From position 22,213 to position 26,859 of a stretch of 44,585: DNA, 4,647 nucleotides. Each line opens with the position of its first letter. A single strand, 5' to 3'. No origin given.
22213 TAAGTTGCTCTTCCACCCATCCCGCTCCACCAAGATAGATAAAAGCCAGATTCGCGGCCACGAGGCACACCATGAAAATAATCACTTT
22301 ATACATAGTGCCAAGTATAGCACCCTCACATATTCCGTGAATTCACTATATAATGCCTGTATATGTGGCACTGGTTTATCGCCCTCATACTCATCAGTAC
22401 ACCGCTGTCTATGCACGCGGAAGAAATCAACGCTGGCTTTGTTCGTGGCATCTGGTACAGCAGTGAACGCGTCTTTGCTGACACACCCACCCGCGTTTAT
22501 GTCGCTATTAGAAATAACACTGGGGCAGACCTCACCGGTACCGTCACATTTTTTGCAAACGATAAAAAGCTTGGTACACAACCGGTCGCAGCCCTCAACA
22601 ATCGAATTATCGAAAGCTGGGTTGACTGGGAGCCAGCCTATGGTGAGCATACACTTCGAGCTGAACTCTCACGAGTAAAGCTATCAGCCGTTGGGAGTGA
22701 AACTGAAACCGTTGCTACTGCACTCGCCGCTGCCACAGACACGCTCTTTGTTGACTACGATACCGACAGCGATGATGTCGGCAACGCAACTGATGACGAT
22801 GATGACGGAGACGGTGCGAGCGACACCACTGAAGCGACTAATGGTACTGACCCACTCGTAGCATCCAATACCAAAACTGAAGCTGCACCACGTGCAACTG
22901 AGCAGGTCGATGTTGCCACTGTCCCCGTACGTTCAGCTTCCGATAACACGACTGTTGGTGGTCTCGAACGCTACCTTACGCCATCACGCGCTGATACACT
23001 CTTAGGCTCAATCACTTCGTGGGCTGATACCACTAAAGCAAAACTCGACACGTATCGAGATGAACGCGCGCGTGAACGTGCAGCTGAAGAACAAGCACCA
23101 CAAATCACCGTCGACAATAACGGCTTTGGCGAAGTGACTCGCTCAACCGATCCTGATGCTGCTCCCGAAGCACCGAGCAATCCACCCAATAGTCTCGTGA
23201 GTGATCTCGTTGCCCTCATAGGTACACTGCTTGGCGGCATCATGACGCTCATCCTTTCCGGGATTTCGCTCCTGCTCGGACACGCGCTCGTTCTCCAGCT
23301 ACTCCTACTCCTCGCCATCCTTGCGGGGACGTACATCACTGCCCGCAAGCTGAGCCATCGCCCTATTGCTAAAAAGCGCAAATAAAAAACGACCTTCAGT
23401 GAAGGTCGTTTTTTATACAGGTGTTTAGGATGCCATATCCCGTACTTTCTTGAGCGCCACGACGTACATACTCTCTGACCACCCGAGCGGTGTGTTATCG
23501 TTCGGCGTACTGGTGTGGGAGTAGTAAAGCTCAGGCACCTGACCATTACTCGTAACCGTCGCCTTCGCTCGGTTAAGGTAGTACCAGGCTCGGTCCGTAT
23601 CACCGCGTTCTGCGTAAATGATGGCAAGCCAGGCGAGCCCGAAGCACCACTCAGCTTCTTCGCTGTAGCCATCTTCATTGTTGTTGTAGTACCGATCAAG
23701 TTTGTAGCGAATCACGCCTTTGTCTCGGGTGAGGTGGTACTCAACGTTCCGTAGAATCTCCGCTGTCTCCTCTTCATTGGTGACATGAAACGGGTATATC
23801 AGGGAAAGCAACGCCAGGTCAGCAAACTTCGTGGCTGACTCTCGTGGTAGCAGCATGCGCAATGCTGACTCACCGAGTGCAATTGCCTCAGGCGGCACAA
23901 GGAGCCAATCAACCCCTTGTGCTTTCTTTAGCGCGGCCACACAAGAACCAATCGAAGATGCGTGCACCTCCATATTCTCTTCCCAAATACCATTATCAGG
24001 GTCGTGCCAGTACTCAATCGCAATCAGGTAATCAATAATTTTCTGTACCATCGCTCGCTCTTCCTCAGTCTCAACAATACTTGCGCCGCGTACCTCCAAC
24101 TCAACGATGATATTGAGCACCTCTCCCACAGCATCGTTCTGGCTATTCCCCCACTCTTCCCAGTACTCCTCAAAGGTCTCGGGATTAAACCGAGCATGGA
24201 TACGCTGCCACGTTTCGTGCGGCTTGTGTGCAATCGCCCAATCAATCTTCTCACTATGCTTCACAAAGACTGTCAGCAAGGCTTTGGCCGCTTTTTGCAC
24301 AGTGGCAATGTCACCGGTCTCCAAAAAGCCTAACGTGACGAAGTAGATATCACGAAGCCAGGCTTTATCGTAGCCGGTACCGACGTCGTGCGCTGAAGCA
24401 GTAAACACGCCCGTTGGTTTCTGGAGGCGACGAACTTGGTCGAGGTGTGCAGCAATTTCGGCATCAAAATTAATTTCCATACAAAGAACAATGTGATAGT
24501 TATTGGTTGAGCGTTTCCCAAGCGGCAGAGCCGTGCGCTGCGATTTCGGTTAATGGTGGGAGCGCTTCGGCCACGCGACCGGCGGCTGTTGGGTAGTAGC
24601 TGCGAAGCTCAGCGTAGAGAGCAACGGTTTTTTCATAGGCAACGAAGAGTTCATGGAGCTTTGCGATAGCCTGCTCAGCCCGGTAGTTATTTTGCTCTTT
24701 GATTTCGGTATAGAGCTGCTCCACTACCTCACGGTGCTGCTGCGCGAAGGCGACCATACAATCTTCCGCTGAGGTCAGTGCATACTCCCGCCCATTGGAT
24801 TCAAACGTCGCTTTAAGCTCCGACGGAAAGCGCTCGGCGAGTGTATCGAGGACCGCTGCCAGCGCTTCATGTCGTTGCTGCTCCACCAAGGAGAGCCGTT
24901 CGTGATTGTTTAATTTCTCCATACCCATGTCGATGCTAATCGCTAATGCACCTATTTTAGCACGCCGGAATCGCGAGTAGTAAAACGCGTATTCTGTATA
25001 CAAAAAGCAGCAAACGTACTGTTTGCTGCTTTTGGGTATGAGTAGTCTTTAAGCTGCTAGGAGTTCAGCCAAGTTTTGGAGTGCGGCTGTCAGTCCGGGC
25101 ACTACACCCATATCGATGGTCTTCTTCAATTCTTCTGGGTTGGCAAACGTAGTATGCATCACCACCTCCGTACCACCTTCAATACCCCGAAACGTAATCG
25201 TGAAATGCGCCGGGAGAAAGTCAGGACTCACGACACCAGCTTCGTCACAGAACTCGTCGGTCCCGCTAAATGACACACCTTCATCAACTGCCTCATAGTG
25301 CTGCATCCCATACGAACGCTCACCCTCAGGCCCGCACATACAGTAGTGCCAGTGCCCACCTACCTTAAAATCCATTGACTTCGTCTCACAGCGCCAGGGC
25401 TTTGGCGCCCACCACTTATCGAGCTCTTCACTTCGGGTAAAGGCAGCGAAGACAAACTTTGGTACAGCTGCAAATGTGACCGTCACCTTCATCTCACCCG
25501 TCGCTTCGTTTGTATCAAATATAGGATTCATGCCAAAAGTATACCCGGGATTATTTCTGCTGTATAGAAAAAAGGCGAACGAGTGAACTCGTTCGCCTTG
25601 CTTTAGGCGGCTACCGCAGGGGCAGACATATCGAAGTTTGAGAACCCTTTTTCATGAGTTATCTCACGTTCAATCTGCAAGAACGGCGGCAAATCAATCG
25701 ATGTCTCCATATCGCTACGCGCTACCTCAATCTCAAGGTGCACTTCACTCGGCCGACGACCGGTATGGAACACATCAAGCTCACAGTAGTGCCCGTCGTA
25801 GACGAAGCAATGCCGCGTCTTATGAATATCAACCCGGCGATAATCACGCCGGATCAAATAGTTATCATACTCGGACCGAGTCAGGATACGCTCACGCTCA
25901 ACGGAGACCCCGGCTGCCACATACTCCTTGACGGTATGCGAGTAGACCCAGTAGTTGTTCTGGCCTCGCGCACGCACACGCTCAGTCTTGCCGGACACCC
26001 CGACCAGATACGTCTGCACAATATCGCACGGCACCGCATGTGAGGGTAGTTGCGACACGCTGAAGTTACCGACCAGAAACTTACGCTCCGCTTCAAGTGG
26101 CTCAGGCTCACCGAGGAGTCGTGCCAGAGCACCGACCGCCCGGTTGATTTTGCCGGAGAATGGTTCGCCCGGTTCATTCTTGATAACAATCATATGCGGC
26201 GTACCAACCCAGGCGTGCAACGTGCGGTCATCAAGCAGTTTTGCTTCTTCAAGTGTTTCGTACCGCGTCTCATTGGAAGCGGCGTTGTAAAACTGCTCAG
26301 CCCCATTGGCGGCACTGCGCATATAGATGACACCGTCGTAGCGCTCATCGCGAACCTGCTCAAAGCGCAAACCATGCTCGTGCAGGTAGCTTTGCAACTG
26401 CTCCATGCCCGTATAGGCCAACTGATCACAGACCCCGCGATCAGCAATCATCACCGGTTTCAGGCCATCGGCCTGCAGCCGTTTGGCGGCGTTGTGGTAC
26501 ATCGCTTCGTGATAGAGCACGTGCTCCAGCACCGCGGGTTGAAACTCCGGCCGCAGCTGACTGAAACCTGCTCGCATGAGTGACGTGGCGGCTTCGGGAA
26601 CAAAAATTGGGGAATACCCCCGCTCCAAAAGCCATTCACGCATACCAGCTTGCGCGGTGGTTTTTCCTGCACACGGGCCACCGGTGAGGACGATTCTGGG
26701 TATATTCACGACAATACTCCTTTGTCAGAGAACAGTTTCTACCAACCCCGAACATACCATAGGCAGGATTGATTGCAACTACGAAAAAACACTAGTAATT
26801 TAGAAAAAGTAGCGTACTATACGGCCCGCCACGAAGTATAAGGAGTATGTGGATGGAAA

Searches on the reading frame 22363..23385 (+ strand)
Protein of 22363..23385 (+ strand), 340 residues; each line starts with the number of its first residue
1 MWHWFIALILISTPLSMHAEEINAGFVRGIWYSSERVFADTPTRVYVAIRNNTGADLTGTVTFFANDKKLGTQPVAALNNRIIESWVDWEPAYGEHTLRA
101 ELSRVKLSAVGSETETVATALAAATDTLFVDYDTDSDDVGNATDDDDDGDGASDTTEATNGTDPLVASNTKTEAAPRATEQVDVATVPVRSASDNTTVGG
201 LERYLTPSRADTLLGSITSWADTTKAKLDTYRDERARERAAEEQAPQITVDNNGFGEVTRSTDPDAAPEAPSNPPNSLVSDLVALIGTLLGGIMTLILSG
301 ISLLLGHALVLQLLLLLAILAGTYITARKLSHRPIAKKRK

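Call 92: search_protein_families(library=pfam, proteins=[window:22363-23385:+], max_evalue=0.01)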
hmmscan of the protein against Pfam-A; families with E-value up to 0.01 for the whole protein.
window:22363-23385:+ (340 aa): 2 families
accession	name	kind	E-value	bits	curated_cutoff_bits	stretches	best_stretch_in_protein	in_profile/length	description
PF18884.5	TSP3_bac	-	2.6e-05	24.4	25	1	146-167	1-22/22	Bacterial TSP3 repeat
PF16640.11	Big_3_5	-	0.007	17.4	35.5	1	37-101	8-68/88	Bacterial Ig-like domain (group 3)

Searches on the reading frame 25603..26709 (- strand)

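Call 92: search_protein_families(library=pfam, proteins=[window:25603-26709:-], max_evalue=0.01)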
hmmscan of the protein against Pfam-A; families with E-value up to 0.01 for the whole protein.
window:25603-26709:- (368 aa): 2 families
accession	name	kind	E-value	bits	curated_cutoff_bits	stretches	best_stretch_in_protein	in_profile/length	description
PF13521.12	AAA_28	-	1.6e-17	64.6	27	1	5-176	1-155/164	AAA domain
PF08433.16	KTI12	-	0.0099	15.8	22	0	4-44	2-42/271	Chromatin associated protein KTI12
